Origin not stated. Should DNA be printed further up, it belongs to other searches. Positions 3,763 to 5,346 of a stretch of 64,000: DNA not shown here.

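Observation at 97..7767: TetR-controlled hybrid catabolic operon (two SDRs, Rieske oxygenase, TPP E1alpha/E1beta, lipoyl E2) with island-like context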

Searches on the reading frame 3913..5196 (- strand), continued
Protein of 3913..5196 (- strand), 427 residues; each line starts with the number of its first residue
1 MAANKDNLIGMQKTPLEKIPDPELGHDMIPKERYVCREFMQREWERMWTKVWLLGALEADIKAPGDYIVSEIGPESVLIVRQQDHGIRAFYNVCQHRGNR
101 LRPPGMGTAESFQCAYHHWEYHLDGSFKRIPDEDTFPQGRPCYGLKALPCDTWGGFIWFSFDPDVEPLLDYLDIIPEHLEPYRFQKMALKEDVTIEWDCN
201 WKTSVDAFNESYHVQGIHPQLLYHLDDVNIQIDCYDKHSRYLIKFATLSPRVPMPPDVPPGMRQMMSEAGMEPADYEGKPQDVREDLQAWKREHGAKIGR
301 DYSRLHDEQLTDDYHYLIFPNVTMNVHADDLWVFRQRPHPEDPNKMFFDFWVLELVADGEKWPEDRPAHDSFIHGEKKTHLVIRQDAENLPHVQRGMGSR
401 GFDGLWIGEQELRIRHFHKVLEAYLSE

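Call 16: find_encoding_contigs(protein=P0094, flank=10000, max_places=3)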
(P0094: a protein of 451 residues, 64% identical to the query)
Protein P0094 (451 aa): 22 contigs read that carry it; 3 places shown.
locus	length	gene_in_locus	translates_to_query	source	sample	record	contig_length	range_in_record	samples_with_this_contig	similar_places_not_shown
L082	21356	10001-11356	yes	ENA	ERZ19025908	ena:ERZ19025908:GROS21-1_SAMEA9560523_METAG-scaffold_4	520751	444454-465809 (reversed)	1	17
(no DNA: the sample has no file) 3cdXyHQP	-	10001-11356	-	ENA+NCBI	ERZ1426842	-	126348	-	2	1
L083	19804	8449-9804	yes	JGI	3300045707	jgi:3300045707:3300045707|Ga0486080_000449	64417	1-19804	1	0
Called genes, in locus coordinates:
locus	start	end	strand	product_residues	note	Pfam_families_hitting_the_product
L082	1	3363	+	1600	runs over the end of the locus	PF21075:GDH_ACT1, PF21073:GDH_HM1, PF21076:GDH_ACT2, PF21077:GDH_ACT3, PF21078:GDH_HM3, PF05088:Bac_GDH_CD, PF21074:GDH_C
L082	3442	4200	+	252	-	PF00300:His_Phos_1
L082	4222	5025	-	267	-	PF00378:ECH_1, PF16113:ECH_2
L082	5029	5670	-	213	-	PF00440:TetR_N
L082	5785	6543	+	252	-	PF00106:adh_short, PF08659:KR, PF13561:adh_short_C2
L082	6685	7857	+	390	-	PF00155:Aminotran_1_2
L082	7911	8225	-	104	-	PF00111:Fer2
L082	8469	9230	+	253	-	PF00106:adh_short, PF08659:KR (weak), PF13460:NAD_binding_10, PF13561:adh_short_C2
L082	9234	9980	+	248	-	PF06283:ThuA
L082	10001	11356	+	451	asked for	PF00355:Rieske, PF00848:Ring_hydroxyl_A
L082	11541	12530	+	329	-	PF00676:E1_dh, PF02775:TPP_enzyme_C (faint)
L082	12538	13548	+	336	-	PF02779:Transket_pyr, PF02780:Transketolase_C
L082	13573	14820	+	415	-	PF00364:Biotin_lipoyl, PF02817:E3_binding, PF00198:2-oxoacid_dh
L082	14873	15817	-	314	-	PF20434:BD-FAE, PF07859:Abhydrolase_3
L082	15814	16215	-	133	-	PF12680:SnoaL_2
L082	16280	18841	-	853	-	PF07715:Plug, PF00593:TonB_dep_Rec_b-barrel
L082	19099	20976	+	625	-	PF13442:Cytochrome_CBB3 (weak), PF01011:PQQ, PF13360:PQQ_2, PF13570:Beta-prop_ACSF4, PF13360:PQQ_2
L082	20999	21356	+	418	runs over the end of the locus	PF00067:p450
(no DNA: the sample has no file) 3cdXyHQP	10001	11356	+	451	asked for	PF00355:Rieske, PF00848:Ring_hydroxyl_A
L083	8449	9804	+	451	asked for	PF00355:Rieske, PF00848:Ring_hydroxyl_A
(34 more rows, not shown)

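Call 38: search_dna_similar(query=window:3913-5196:-, collection=plasmids, mode=protein, max_evalue=1e-40, max_rows=25)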
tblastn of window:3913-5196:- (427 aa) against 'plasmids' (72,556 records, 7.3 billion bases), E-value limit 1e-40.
Records with a match: 41; places in all: 79; records where one place covers at least 80% of the query: 40.
Best place of each record, by identity: 60-80% 7; <60% 34.
By first word of the organism name: Sphingobium 13; Novosphingobium 10; Paracoccus 5; Croceicoccus 2; Paraburkholderia 2; Rhodococcus 2; Niveispirillum 1; Terrarubrum 1; Rhizorhabdus 1; Diaphorobacter 1; and 3 more.
By predicted mobility (MOB-suite, as given by PLSDB): non-mobilizable 31; conjugative 6; mobilizable 4.
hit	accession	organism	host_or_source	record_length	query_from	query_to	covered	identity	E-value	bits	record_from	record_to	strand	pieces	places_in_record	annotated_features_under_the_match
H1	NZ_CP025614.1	Niveispirillum cyanobacteriorum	sing cell,cyanobacterial aggregates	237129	13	425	97%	65.1%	1e-178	560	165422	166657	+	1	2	aromatic ring-hydroxylating dioxygenase subunit alpha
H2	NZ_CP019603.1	Croceicoccus marinus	-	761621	14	425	96%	64.2%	1e-171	540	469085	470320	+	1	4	aromatic ring-hydroxylating dioxygenase subunit alpha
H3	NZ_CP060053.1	Croceicoccus marinus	prokaryote,marine sediment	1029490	14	425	96%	64.2%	1e-171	540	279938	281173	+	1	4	none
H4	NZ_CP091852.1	Terrarubrum flagellatum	cell culture,forest soil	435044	1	426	100%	61.7%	4e-173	544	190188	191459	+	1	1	aromatic ring-hydroxylating dioxygenase subunit alpha | MaoC/PaaZ C-terminal domain-containing protein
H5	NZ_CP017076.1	Novosphingobium resinovorum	single cell,soil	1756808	14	425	96%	62.7%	7e-164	517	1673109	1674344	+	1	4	none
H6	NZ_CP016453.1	Sphingobium sp. RAC03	Microbial isolate,Algal phycosphere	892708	14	425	96%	62.5%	6e-170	535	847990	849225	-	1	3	aromatic ring-hydroxylating dioxygenase subunit alpha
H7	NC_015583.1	Novosphingobium sp. PP1Y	-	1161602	14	425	96%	62.0%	3e-165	521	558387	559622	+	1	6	none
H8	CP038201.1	Paracoccus ferrooxidans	single cell,bioreactor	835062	1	427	100%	58.4%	2e-166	525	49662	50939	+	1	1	aromatic ring-hydroxylating dioxygenase subunit alpha | dehydratase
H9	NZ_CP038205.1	Paracoccus pantotrophus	single cell,soil associated with ...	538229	1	427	100%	58.4%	7e-166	523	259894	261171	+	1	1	aromatic ring-hydroxylating dioxygenase subunit alpha | MaoC/PaaZ C-terminal domain-containing protein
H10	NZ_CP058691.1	Paracoccus pantotrophus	pure culture,sewage sludge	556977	1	427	100%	58.4%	7e-166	523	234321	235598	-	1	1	aromatic ring-hydroxylating dioxygenase subunit alpha | MaoC/PaaZ C-terminal domain-containing protein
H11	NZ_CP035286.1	Paracoccus versutus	whole organism,soil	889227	1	427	100%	58.2%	1e-165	522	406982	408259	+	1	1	aromatic ring-hydroxylating dioxygenase subunit alpha | MaoC/PaaZ C-terminal domain-containing protein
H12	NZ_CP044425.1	Paracoccus pantotrophus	cell culture,denitrifying, ...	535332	1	427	100%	58.2%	2e-165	522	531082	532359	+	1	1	aromatic ring-hydroxylating dioxygenase subunit alpha | MaoC/PaaZ C-terminal domain-containing protein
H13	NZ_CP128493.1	Novosphingobium resinovorum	pure cell culture,soil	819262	16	426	96%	39.3%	8e-83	284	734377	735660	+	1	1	aromatic ring-hydroxylating dioxygenase subunit alpha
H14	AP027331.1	Sphingobium sp. TomTYG65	-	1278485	22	425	95%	38.1%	1e-76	266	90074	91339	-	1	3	ring-hydroxylating oxygenase subunit alpha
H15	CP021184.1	Rhizorhabdus wittichii DC-6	activated sludge of a wastewater ...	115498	18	427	96%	37.2%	6e-77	267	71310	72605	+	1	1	hypothetical protein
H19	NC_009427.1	Novosphingobium aromaticivorans DSM 12444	-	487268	22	425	95%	36.7%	9e-76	264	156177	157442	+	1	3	aromatic ring-hydroxylating dioxygenase subunit alpha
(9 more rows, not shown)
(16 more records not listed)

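Call 39: get_annotated_region(hit=H9, flank=14000)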
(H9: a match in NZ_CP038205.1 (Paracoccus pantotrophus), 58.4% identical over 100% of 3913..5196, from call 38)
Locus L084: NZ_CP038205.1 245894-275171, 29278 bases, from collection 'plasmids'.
description: Paracoccus pantotrophus strain DSM 11072 plasmid pPAN2, complete sequence
organism: Paracoccus pantotrophus (NCBI taxid 82367)
taxonomy: Bacteria; Pseudomonadota; Alphaproteobacteria; Rhodobacterales; Paracoccaceae; Paracoccus; Paracoccus pantotrophus
host: -; source: single cell,soil associated with Quercus lobator; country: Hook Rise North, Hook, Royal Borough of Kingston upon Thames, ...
typing (MOB-suite, as given by PLSDB): non-mobilizable; replicon rep_cluster_229; mating-pair formation MPF_T
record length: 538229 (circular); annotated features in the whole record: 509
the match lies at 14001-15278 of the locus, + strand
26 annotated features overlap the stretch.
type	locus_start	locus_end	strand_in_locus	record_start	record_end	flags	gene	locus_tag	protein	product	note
CDS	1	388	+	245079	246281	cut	-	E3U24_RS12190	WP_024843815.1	alpha-hydroxy acid oxidase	-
CDS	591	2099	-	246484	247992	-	-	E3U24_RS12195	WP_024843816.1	catalase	-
CDS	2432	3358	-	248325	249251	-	-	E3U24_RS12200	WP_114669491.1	FAD-binding protein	-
CDS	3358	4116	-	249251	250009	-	-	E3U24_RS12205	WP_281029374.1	electron transfer flavoprotein subunit beta/FixA family protein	-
CDS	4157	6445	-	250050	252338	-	-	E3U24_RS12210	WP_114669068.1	3-hydroxyacyl-CoA dehydrogenase/enoyl-CoA hydratase family protein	GO:0006631 - fatty acid metabolic process [Evidence IEA]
CDS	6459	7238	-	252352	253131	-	-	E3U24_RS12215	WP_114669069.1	enoyl-CoA hydratase-related protein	-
CDS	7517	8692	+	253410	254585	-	bktB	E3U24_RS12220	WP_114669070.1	beta-ketothiolase BktB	-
CDS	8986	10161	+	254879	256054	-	-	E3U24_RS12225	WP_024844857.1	DcaP family trimeric outer membrane transporter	-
CDS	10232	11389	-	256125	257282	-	-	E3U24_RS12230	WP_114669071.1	acetyl-CoA acetyltransferase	-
CDS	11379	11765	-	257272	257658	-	-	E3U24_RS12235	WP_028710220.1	OB-fold domain-containing protein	-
CDS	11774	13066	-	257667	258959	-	-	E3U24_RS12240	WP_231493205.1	CoA transferase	-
CDS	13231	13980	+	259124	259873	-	-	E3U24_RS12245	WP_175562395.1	SDR family oxidoreductase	-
CDS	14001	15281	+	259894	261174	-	-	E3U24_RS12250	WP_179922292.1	aromatic ring-hydroxylating dioxygenase subunit alpha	-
CDS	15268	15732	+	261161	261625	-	-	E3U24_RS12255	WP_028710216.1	MaoC/PaaZ C-terminal domain-containing protein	-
CDS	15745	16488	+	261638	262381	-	-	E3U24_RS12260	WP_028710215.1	ThuA domain-containing protein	-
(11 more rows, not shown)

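Call 40: get_annotated_region(hit=H1, flank=14000)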
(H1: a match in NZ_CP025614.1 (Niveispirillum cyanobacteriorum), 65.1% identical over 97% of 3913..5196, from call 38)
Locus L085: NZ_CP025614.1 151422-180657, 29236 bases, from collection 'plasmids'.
description: Niveispirillum cyanobacteriorum strain TH16 plasmid unnamed2, complete sequence
organism: Niveispirillum cyanobacteriorum (NCBI taxid 1612173)
taxonomy: Bacteria; Pseudomonadota; Alphaproteobacteria; Rhodospirillales; Azospirillaceae; Niveispirillum; Niveispirillum cyanobacteriorum
host: -; source: sing cell,cyanobacterial aggregates; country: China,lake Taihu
typing (MOB-suite, as given by PLSDB): non-mobilizable
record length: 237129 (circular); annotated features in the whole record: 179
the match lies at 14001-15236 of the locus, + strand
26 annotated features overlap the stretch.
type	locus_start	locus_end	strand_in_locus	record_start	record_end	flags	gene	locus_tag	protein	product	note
CDS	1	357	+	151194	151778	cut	-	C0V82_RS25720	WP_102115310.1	recombinase family protein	GO:0006310 - DNA recombination [Evidence IEA]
CDS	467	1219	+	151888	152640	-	-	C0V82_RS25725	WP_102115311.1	PQQ-binding-like beta-propeller repeat protein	-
CDS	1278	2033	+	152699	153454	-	-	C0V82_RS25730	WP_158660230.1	IclR family transcriptional regulator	GO:0006355 - regulation of DNA-templated transcription [Evidence IEA]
CDS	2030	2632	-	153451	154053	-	-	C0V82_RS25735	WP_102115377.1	LysE family transporter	GO:0006865 - amino acid transport [Evidence IEA]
CDS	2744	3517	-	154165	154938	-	-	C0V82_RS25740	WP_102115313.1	enoyl-CoA hydratase/isomerase family protein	-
CDS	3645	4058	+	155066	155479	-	-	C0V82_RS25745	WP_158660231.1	PaaI family thioesterase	-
CDS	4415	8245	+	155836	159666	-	-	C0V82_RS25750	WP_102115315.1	SIR2 family protein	-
CDS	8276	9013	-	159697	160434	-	-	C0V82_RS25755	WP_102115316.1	ThuA domain-containing protein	-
CDS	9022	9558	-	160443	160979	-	-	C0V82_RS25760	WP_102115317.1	VOC family protein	-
CDS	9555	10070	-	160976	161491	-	-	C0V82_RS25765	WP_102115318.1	MaoC/PaaZ C-terminal domain-containing protein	-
CDS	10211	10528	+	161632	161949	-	-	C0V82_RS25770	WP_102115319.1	2Fe-2S iron-sulfur cluster-binding protein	-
CDS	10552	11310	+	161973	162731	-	-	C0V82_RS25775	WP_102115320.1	SDR family oxidoreductase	-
CDS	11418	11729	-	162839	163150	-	-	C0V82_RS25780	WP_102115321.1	Rieske 2Fe-2S domain-containing protein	-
CDS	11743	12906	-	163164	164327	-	-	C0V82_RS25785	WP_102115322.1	acyl-CoA dehydrogenase family protein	-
CDS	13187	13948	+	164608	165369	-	-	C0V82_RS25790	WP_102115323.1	SDR family oxidoreductase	-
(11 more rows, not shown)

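Call 43: get_annotated_region(hit=H19, flank=12000)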
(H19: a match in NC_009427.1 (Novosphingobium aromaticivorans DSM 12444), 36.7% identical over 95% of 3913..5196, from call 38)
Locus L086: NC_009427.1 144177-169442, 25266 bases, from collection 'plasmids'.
description: Novosphingobium aromaticivorans DSM 12444 plasmid pNL2, complete sequence
organism: Novosphingobium aromaticivorans DSM 12444 (NCBI taxid 279238)
taxonomy: Bacteria; Pseudomonadota; Alphaproteobacteria; Sphingomonadales; Sphingomonadaceae; Novosphingobium; Novosphingobium aromaticivorans; Novosphingobium aromaticivorans DSM 12444
host: -; source: -; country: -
typing (MOB-suite, as given by PLSDB): non-mobilizable; replicon rep_cluster_531,rep_cluster_545
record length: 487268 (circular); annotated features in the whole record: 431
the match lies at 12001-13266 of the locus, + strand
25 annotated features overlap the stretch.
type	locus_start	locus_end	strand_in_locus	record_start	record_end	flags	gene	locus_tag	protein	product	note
CDS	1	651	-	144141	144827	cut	-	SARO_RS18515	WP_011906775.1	SDR family oxidoreductase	-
CDS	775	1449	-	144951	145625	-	-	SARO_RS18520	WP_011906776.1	TetR/AcrR family transcriptional regulator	GO:0006355 - regulation of DNA-templated transcription [Evidence IEA]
CDS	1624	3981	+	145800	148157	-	-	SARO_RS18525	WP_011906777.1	TonB-dependent receptor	GO:0015891 - siderophore transport [Evidence IEA]; GO:0055085 - transmembrane transport [Evidence IEA]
CDS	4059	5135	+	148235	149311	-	-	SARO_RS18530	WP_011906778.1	nuclear transport factor 2 family protein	-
CDS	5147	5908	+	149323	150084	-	-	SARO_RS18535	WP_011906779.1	SDR family oxidoreductase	-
CDS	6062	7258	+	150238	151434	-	-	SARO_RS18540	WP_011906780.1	cytochrome P450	-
CDS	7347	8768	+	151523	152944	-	-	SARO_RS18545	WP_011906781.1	aromatic ring-hydroxylating dioxygenase subunit alpha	-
CDS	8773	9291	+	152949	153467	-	-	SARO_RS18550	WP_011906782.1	nuclear transport factor 2 family protein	-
CDS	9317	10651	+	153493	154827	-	-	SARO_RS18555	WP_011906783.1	aromatic ring-hydroxylating dioxygenase subunit alpha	-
CDS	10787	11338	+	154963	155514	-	-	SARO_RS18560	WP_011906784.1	VOC family protein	-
CDS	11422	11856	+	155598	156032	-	-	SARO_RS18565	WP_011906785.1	nuclear transport factor 2 family protein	-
CDS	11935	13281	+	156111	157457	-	-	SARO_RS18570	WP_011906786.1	aromatic ring-hydroxylating dioxygenase subunit alpha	-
CDS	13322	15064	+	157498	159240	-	-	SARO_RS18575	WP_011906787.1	FAD-dependent oxidoreductase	-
CDS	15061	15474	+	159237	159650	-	-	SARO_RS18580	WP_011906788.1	hypothetical protein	-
CDS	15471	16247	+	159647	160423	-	-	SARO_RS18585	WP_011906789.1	glucose 1-dehydrogenase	-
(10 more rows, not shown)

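Call 44: get_annotated_region(hit=H6, flank=14000)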
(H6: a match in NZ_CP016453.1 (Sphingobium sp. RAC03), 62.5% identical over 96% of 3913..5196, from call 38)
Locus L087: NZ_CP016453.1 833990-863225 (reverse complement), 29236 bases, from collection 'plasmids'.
description: Sphingobium sp. RAC03 plasmid pBSY17_1, complete sequence
organism: Sphingobium sp. RAC03 (NCBI taxid 1843368)
taxonomy: Bacteria; Pseudomonadota; Alphaproteobacteria; Sphingomonadales; Sphingomonadaceae; Sphingobium; Sphingobium sp. RAC03
host: -; source: Microbial isolate,Algal phycosphere; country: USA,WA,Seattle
typing (MOB-suite, as given by PLSDB): non-mobilizable; mating-pair formation MPF_F
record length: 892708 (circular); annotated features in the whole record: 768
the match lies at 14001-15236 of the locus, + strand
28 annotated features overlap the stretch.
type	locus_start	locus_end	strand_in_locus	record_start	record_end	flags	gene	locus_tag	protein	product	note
CDS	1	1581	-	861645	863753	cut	-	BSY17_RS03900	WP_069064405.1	PQQ-dependent dehydrogenase, methanol/ethanol family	-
CDS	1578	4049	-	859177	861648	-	-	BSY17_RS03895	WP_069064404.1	TonB-dependent receptor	-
CDS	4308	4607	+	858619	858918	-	-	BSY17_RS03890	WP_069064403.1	antibiotic biosynthesis monooxygenase family protein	-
CDS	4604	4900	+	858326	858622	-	-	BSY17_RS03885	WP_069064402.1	antibiotic biosynthesis monooxygenase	-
CDS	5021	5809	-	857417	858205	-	-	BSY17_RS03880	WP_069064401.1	enoyl-CoA hydratase-related protein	-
CDS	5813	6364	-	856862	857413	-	-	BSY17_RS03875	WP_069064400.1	nuclear transport factor 2 family protein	-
CDS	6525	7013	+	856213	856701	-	-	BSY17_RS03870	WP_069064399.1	VOC family protein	-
CDS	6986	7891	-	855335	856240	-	-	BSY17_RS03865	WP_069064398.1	SDR family oxidoreductase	-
CDS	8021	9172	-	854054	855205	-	-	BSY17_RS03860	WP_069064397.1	thiolase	-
CDS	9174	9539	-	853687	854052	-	-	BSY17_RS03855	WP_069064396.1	OB-fold domain-containing protein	-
CDS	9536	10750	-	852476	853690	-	-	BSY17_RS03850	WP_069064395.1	CoA transferase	-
CDS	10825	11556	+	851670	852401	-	-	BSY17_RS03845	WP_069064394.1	ThuA domain-containing protein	-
CDS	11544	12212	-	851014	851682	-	-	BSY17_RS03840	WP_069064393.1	TetR/AcrR family transcriptional regulator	GO:0006355 - regulation of DNA-templated transcription [Evidence IEA]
CDS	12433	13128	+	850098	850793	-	-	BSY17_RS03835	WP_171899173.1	SDR family oxidoreductase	-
CDS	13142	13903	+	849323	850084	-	-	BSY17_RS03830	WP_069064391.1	SDR family oxidoreductase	-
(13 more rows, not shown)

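Call 54: get_annotated_region(hit=H2, flank=16000)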
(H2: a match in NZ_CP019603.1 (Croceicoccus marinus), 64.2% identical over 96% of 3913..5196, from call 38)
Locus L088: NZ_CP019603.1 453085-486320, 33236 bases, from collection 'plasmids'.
description: Croceicoccus marinus strain E4A9 plasmid pCME4A9I, complete sequence
organism: Croceicoccus marinus (NCBI taxid 450378)
taxonomy: Bacteria; Pseudomonadota; Alphaproteobacteria; Sphingomonadales; Erythrobacteraceae; Croceicoccus; Croceicoccus marinus
host: -; source: -; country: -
typing (MOB-suite, as given by PLSDB): non-mobilizable; replicon rep_cluster_545
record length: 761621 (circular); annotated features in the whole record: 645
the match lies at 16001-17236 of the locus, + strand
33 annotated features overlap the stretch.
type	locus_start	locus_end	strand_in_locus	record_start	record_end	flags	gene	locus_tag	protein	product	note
CDS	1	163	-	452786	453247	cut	-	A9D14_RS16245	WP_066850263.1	MaoC family dehydratase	-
CDS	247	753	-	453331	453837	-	-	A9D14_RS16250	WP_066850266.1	hypothetical protein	-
CDS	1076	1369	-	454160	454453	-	-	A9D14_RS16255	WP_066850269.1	antibiotic biosynthesis monooxygenase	-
CDS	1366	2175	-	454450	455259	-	-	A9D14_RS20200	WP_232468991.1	antibiotic biosynthesis monooxygenase family protein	-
CDS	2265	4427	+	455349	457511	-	-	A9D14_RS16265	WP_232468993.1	TonB-dependent receptor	-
CDS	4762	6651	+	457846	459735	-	-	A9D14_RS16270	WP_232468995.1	PQQ-binding-like beta-propeller repeat protein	-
CDS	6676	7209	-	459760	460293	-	-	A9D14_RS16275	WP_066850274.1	VOC family protein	-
CDS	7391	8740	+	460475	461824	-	-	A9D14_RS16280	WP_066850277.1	aromatic ring-hydroxylating dioxygenase subunit alpha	-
CDS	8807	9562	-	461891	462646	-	-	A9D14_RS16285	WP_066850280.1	SDR family oxidoreductase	-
CDS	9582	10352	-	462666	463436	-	-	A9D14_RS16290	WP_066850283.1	enoyl-CoA hydratase-related protein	-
CDS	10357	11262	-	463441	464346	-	-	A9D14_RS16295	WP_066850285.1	SDR family oxidoreductase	-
CDS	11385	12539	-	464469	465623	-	-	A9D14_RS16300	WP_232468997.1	acetyl-CoA acetyltransferase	-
CDS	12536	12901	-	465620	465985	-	-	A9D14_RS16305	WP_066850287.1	OB-fold domain-containing protein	-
CDS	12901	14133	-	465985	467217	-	-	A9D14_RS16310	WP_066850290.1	CoA transferase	-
CDS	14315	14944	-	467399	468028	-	-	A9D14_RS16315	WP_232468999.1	TetR/AcrR family transcriptional regulator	GO:0006355 - regulation of DNA-templated transcription [Evidence IEA]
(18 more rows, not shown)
